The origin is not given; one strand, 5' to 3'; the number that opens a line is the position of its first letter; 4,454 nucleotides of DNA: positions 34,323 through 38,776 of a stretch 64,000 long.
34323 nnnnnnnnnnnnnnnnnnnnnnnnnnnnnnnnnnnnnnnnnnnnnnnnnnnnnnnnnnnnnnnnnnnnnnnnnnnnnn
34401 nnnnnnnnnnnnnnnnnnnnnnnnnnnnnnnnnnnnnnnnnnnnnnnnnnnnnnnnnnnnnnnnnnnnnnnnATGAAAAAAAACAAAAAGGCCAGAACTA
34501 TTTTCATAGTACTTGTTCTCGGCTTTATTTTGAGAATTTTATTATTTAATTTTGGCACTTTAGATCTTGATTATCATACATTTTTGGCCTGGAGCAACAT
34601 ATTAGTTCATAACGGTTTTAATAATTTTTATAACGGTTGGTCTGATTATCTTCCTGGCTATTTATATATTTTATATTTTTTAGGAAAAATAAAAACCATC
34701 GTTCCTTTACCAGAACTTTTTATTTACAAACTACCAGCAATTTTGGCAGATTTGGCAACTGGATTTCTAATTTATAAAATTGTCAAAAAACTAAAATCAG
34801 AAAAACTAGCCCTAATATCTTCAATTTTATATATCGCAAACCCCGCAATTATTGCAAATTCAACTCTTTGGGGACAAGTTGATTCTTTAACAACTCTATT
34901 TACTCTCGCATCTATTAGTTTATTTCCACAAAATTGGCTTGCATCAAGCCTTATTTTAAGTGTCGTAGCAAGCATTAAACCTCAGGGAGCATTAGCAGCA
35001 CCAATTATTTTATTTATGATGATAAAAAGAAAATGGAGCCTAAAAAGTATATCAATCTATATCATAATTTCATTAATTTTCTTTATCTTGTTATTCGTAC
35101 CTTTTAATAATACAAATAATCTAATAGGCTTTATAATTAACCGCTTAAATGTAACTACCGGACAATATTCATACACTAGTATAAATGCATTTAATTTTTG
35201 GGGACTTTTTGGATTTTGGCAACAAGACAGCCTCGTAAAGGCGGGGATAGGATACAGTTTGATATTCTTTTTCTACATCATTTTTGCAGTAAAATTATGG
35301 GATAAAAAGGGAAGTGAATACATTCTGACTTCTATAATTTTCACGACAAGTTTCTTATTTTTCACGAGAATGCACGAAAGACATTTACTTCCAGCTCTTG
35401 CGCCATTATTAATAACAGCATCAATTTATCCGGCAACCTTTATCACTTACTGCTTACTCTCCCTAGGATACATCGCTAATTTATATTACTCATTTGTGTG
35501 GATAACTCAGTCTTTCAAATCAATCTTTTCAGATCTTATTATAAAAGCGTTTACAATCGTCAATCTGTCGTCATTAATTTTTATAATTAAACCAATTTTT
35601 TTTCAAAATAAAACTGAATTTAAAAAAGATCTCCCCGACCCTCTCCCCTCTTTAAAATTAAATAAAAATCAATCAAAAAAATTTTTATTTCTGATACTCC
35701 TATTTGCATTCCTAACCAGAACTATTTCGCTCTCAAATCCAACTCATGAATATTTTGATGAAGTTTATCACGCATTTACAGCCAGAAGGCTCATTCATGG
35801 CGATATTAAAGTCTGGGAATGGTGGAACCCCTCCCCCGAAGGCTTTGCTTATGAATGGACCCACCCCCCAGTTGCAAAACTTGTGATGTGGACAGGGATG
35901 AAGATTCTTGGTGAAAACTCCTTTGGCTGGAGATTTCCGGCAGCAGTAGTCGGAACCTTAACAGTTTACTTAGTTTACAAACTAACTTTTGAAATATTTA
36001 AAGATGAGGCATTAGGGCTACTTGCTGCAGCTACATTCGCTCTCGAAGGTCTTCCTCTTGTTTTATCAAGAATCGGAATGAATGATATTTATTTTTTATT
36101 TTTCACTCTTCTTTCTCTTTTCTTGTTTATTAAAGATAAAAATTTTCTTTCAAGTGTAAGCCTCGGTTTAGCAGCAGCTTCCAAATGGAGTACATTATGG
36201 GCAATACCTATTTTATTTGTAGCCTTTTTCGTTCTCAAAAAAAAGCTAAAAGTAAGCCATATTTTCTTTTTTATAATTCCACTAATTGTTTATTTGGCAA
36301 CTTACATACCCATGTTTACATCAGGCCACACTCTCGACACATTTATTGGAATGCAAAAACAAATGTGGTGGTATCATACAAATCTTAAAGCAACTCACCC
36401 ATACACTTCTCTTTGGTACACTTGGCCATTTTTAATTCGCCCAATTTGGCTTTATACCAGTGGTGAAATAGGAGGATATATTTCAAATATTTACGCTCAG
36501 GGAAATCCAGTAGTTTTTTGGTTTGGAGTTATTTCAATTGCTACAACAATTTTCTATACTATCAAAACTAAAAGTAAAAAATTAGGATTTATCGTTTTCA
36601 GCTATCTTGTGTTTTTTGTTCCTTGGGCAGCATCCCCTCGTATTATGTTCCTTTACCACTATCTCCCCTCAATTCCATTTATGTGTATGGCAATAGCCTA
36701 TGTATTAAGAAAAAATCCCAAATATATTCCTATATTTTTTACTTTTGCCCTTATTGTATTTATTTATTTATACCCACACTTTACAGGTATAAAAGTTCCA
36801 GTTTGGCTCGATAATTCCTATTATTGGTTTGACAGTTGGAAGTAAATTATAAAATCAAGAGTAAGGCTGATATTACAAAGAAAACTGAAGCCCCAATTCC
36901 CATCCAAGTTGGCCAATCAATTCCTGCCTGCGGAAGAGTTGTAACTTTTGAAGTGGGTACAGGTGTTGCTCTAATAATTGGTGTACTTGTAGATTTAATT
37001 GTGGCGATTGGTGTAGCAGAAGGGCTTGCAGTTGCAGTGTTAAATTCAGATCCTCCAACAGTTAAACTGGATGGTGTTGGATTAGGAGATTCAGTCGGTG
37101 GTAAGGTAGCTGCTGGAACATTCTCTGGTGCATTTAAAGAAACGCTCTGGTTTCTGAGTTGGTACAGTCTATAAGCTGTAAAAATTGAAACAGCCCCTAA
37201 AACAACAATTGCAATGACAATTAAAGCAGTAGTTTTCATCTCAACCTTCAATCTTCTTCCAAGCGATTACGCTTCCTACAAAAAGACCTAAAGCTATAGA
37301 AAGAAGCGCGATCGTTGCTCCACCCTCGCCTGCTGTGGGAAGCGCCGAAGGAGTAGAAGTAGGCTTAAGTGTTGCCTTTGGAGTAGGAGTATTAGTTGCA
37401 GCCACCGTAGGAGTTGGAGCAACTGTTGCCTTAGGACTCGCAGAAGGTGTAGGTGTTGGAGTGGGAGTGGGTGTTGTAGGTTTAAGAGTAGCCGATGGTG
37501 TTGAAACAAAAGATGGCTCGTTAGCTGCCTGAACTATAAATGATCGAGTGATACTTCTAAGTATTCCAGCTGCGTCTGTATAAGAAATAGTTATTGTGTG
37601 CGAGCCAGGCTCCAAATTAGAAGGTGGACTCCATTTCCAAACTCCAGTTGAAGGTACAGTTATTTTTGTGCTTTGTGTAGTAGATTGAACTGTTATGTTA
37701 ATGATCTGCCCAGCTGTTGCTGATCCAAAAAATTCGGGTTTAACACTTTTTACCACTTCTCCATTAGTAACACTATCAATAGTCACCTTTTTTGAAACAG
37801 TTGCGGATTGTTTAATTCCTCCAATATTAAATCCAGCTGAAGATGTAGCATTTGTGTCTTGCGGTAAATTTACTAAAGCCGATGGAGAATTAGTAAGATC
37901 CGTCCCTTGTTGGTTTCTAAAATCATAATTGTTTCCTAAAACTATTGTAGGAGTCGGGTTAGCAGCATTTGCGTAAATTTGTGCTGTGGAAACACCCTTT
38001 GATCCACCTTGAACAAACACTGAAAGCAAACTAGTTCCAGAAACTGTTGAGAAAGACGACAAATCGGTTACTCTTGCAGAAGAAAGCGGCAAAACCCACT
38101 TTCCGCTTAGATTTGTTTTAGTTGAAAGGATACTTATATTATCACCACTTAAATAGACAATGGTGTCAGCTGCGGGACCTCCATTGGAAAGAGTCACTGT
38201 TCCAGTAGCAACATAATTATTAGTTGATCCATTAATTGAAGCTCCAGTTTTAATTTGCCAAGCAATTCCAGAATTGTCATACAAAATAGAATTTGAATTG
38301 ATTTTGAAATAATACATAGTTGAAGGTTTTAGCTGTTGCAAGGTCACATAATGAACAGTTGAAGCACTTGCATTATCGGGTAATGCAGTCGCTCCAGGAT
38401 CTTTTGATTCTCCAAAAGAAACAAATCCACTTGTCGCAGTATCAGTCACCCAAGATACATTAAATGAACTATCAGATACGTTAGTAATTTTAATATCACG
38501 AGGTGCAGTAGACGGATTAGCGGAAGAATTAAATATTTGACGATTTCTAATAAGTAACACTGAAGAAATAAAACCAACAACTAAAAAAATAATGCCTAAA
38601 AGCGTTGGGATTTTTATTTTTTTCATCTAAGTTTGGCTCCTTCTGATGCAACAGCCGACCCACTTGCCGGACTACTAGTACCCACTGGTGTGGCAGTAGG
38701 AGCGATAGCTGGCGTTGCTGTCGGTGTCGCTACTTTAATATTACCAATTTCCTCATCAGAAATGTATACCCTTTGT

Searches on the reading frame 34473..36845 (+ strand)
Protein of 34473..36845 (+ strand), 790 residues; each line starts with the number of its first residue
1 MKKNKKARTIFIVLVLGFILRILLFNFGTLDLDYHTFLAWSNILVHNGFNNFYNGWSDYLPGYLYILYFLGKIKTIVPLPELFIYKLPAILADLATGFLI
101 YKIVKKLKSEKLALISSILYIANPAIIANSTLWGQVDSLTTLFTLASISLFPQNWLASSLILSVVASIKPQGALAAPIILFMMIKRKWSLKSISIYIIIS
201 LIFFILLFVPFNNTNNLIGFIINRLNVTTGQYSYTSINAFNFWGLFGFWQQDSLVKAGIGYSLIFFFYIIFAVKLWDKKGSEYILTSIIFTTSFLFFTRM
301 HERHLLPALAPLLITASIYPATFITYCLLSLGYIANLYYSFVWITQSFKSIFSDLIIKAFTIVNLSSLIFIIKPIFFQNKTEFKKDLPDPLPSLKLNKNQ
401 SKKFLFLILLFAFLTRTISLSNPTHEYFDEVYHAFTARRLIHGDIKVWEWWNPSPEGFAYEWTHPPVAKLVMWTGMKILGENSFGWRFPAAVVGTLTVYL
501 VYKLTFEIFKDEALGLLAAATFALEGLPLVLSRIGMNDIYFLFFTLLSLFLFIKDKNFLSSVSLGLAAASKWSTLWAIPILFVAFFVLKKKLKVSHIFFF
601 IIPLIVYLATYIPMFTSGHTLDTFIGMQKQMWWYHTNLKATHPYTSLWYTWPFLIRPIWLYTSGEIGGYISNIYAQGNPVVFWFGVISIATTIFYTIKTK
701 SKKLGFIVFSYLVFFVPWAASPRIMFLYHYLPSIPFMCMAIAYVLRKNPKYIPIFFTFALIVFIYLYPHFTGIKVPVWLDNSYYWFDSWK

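Call 24: search_protein_families(library=pfam, proteins=[window:34473-36845:+], max_evalue=0.001)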
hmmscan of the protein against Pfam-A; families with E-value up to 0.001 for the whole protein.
window:34473-36845:+ (790 aa): 4 families
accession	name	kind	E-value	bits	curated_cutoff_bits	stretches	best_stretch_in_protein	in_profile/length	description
PF16192.10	PMT_4TMC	-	2.6e-16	60.2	32.4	1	621-789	2-202/202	C-terminal four TMM region of protein-O-mannosyltransferase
PF02366.24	PMT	-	1.4e-13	51.5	22.7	1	408-611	3-237/245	Dolichyl-phosphate-mannose-protein mannosyltransferase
PF13231.12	PMT_2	-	1.9e-13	51.4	26.1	2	464-602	2-148/160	Dolichyl-phosphate-mannose-protein mannosyltransferase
PF15971.10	Mannosyl_trans4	-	6.3e-05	23.3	33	1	492-593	44-145/163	DolP-mannose mannosyltransferase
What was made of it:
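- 34473..36845 (+): PMT-family GT-C (790 aa); a possible further consumer of the lipid-linked donor. PMT, PMT_2 and PMT_4TMC hits in residues 408-789 (call 24).
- On Protein O-mannosyltransferase (PMT, GT39) with Dol-P-Man synthase: A separate protein at 34473-36845 does carry PMT and PMT_4TMC (call 24).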

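Call 79: search_protein_families(library=ncbifam, proteins=[window:34473-36845:+], max_evalue=0.01)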
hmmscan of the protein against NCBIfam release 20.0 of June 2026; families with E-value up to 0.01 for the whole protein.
window:34473-36845:+ (790 aa): 1 family
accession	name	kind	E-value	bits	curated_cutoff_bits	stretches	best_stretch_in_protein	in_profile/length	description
NF058602.1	PrMnsylTfPmt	equivalog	5.1e-17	61.9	800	1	403-559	36-194/530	protein O-mannosyltransferase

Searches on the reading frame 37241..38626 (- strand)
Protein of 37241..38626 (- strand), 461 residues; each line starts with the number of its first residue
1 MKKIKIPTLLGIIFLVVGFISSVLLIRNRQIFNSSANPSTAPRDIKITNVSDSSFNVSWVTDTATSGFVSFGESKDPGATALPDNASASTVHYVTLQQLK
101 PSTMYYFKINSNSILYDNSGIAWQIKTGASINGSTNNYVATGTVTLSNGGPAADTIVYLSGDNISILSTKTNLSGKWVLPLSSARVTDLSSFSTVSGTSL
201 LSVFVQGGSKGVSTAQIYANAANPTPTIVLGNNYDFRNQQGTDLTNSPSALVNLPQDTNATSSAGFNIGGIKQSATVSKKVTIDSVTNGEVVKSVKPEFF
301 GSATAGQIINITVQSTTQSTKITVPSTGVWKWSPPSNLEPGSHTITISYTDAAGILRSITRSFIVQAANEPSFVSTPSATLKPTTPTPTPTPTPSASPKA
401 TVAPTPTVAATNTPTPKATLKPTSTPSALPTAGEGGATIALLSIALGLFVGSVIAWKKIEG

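Call 24: search_protein_families(library=pfam, proteins=[window:37241-38626:-], max_evalue=0.001)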
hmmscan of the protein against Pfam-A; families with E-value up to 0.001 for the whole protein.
window:37241-38626:- (461 aa): 3 families
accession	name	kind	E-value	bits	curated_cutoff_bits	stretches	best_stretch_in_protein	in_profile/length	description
PF19077.6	Big_13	-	4.2e-11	43.7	27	1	287-357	17-91/102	Bacterial Ig-like domain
PF16656.11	Pur_ac_phosph_N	-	1.5e-08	35.5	30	1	45-113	4-82/93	Purple acid Phosphatase, N-terminal domain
PF00041.27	fn3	-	3.4e-06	27.6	25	1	41-111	2-68/84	Fibronectin type III domain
